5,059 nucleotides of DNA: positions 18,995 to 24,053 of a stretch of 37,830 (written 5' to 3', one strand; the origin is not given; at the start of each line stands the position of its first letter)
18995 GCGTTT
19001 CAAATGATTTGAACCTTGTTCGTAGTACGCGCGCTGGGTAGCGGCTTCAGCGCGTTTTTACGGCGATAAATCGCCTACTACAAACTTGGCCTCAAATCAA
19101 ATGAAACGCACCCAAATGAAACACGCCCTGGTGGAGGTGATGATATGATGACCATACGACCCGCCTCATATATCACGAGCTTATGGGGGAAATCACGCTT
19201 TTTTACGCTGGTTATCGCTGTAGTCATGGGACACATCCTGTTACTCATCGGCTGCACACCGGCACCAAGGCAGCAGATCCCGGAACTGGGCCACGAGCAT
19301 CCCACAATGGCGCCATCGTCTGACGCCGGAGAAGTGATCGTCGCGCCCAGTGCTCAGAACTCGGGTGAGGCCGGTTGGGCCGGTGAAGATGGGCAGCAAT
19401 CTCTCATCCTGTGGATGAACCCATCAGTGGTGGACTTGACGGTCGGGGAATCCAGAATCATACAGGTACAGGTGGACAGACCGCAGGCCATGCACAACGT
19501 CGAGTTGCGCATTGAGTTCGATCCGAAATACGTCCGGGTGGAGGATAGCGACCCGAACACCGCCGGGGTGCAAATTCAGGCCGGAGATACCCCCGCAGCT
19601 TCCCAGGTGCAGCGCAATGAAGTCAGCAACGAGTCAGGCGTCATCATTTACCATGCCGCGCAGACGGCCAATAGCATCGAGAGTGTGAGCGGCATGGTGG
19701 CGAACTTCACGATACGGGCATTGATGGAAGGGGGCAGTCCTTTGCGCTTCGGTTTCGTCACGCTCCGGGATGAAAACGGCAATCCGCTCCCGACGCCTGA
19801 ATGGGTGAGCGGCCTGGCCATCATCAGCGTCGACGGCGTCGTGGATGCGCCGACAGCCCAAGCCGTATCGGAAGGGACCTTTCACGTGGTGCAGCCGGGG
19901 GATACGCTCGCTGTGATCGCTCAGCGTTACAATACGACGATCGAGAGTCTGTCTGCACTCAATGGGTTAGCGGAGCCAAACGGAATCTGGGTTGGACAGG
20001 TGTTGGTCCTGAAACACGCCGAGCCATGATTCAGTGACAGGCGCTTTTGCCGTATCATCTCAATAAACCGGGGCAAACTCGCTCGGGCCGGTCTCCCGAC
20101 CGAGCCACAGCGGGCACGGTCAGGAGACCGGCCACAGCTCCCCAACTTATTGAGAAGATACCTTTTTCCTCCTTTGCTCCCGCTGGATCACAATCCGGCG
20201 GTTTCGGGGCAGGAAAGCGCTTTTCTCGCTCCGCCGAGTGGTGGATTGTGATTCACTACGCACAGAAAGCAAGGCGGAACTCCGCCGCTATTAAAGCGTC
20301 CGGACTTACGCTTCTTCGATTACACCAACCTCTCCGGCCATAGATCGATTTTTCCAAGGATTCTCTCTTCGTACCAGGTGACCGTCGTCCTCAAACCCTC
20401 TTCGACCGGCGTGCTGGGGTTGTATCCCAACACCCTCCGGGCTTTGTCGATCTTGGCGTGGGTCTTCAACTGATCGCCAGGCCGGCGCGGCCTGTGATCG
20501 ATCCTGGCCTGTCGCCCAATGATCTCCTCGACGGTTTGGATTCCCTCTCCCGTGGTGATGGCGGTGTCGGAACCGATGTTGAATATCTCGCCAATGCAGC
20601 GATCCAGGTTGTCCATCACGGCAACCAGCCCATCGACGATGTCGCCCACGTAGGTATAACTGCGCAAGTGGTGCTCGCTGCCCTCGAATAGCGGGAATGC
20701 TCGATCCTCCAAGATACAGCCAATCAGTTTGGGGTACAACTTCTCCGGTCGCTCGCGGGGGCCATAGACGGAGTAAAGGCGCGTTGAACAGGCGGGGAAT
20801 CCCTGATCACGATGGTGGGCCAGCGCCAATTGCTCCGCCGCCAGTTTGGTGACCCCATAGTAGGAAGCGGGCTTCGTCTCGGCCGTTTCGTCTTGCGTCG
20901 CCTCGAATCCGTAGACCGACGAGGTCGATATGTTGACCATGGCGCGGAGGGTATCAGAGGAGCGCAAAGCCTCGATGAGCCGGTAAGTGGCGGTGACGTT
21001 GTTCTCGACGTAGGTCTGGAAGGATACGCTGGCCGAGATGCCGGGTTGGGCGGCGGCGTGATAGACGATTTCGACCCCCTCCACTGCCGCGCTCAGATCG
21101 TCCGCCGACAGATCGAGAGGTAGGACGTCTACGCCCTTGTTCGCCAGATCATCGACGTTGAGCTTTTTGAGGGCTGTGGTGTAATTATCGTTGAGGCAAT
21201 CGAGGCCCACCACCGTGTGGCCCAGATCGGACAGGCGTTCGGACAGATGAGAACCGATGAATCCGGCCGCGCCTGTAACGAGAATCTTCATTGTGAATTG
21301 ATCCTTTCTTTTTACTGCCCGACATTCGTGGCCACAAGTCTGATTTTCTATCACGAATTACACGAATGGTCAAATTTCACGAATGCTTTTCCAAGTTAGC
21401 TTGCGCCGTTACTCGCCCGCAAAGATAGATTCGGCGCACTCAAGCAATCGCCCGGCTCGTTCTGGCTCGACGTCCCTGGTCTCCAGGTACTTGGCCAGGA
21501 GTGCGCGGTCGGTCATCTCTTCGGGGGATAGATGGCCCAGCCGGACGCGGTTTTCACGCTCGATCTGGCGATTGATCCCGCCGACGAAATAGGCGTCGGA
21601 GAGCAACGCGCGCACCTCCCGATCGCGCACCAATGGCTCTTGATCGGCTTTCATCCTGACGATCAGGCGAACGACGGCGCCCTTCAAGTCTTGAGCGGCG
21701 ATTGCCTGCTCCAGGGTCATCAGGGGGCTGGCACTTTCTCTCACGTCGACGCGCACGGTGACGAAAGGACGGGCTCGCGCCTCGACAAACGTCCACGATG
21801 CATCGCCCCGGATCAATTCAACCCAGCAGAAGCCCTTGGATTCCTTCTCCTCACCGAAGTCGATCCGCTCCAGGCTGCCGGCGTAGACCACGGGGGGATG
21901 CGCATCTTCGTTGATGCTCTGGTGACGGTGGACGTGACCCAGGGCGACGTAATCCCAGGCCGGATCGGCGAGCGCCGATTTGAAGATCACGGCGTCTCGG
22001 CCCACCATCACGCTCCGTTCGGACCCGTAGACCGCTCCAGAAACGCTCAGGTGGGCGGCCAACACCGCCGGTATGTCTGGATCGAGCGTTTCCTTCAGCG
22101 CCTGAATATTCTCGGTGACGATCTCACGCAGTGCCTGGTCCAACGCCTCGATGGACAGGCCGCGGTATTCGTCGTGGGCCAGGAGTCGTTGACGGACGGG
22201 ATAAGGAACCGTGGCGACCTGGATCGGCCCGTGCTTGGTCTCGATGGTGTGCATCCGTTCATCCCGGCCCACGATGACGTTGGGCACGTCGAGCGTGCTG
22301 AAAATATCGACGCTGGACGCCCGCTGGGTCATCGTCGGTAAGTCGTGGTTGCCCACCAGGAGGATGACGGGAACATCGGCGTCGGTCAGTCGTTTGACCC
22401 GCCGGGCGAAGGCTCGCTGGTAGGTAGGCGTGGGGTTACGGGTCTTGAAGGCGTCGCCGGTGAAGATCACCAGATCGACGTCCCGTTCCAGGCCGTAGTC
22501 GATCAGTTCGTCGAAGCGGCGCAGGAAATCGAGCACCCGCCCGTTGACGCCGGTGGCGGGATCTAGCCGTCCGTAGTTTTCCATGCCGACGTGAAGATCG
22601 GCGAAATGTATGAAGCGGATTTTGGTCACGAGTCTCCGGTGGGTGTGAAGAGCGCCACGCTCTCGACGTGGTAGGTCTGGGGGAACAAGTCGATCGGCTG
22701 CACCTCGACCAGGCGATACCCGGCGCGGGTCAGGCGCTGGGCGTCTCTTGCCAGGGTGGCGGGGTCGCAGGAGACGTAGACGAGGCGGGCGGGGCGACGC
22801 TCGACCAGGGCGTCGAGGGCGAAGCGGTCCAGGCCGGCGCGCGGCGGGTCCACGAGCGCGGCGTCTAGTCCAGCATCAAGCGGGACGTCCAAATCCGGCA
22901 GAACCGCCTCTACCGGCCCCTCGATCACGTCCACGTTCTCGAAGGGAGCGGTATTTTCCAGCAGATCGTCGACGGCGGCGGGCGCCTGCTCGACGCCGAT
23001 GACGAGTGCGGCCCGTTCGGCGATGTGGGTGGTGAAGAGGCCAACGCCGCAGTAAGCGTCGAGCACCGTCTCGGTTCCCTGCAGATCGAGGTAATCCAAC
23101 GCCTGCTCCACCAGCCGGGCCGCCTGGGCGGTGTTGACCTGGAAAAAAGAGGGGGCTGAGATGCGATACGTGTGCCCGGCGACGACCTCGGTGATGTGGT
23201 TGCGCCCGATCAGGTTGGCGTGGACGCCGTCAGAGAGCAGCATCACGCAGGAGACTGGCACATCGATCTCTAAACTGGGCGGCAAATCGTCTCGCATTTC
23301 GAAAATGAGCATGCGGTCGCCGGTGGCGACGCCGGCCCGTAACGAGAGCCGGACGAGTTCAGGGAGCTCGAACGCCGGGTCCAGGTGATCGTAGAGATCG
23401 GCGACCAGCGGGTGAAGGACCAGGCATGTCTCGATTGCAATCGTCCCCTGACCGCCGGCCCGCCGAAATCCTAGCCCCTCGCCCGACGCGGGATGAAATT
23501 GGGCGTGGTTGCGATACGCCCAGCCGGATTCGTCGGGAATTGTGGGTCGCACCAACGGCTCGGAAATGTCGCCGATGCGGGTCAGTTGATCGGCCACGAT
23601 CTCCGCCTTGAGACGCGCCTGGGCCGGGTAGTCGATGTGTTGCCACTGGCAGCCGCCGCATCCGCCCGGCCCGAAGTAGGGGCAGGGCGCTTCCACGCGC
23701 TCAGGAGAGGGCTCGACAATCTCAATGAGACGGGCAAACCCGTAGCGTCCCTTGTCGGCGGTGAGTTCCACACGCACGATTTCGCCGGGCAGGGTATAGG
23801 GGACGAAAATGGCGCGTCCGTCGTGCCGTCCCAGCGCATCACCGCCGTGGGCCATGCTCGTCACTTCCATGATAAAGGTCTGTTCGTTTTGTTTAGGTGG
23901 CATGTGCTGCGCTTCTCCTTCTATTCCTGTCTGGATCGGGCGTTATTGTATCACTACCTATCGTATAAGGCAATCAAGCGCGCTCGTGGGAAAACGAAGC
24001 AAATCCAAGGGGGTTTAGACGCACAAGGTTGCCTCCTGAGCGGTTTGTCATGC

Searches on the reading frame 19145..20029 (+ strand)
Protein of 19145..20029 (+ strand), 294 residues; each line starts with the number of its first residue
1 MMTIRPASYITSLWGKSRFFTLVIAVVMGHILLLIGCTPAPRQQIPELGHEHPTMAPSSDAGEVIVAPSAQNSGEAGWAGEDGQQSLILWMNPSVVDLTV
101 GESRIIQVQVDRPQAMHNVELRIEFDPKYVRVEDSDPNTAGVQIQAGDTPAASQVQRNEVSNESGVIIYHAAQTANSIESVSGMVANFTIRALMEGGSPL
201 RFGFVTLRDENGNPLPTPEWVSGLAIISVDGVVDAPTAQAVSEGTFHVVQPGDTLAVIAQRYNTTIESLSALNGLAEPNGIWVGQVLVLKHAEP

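Call 11: search_protein_families(library=pfam, proteins=[window:19145-20029:+], max_evalue=0.001)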
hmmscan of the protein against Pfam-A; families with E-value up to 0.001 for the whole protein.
window:19145-20029:+ (294 aa): 1 family
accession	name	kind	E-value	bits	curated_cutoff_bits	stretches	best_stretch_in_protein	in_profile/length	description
PF01476.26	LysM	-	9.2e-15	54.8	20.9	1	247-289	1-42/43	LysM domain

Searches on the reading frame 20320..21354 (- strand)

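Call 11: search_protein_families(library=pfam, proteins=[window:20320-21354:-], max_evalue=0.001)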
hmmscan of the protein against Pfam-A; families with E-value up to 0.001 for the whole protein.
window:20320-21354:- (344 aa): 9 families
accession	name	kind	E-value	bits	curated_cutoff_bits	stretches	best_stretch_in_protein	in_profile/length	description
PF01370.27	Epimerase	-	5.5e-50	170.5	20.9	1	24-261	1-240/240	NAD dependent epimerase/dehydratase family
PF16363.11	GDP_Man_Dehyd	-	1.1e-45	157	27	1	25-323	1-331/332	GDP-mannose 4,6 dehydratase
PF01073.25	3Beta_HSD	-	3.1e-16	59.7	22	1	25-250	1-232/280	3-beta hydroxysteroid dehydrogenase/isomerase family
PF07993.18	NAD_binding_4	-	2.3e-12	47.1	20.1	1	80-198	75-209/258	Male sterility protein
PF04321.23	RmlD_sub_bind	-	3.8e-10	39.8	27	1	22-182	1-141/287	RmlD substrate binding domain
PF02719.21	Polysacc_synt_2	-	2.2e-09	37.4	20.2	1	24-184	1-156/293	Polysaccharide biosynthesis protein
PF13460.12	NAD_binding_10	-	1.4e-06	28.8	27.2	1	28-175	1-129/184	NAD(P)H-binding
PF05368.20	NmrA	-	3.2e-05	24.1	27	1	23-108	4-82/298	NmrA-like family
PF00106.31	adh_short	-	0.00027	20.9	26.6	0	24-151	3-141/195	short chain dehydrogenase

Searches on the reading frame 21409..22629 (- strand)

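Call 11: search_protein_families(library=pfam, proteins=[window:21409-22629:-], max_evalue=0.001)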
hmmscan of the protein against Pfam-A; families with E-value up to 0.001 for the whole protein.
window:21409-22629:- (406 aa): 2 families
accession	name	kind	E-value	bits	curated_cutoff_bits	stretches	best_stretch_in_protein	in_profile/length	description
PF00149.33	Metallophos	-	1.3e-15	58.8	21.5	1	4-235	1-190/191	Calcineurin-like phosphoesterase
PF12850.12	Metallophos_2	-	2.7e-05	24.7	27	0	7-158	4-91/154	Calcineurin-like phosphoesterase superfamily domain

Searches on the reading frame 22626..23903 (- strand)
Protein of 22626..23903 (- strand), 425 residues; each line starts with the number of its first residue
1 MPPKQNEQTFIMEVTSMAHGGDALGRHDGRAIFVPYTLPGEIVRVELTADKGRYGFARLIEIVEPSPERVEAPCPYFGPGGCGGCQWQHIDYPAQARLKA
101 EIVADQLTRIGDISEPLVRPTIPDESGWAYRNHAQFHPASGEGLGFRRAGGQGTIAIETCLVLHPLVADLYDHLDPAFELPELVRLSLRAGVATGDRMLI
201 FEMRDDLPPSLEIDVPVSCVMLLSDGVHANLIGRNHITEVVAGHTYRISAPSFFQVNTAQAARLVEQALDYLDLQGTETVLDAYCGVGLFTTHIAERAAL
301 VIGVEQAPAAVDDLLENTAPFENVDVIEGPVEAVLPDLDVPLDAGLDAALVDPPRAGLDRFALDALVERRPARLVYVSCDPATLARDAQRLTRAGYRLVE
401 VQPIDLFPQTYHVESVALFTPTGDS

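Call 11: search_protein_families(library=pfam, proteins=[window:22626-23903:-], max_evalue=0.001)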
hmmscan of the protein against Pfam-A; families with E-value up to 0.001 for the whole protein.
window:22626-23903:- (425 aa): 5 families
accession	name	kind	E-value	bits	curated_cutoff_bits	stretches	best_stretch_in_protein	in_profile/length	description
PF05958.17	tRNA_U5-meth_tr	-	2.6e-18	66.6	23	2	347-418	285-353/357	tRNA (Uracil-5-)-methyltransferase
PF01938.26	TRAM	-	1.4e-09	38.1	21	1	13-60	11-61/61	TRAM domain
PF00398.26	RrnaAD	-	1.3e-05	24.8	24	1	263-328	17-82/263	Ribosomal RNA adenine dimethylase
PF02475.24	TRM5-TYW2_MTfase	-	0.00017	22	28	1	276-319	36-81/164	TRM5/TYW2 methyltransferase domain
PF13649.12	Methyltransf_25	-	0.0003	21.9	27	0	280-340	1-63/97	Methyltransferase domain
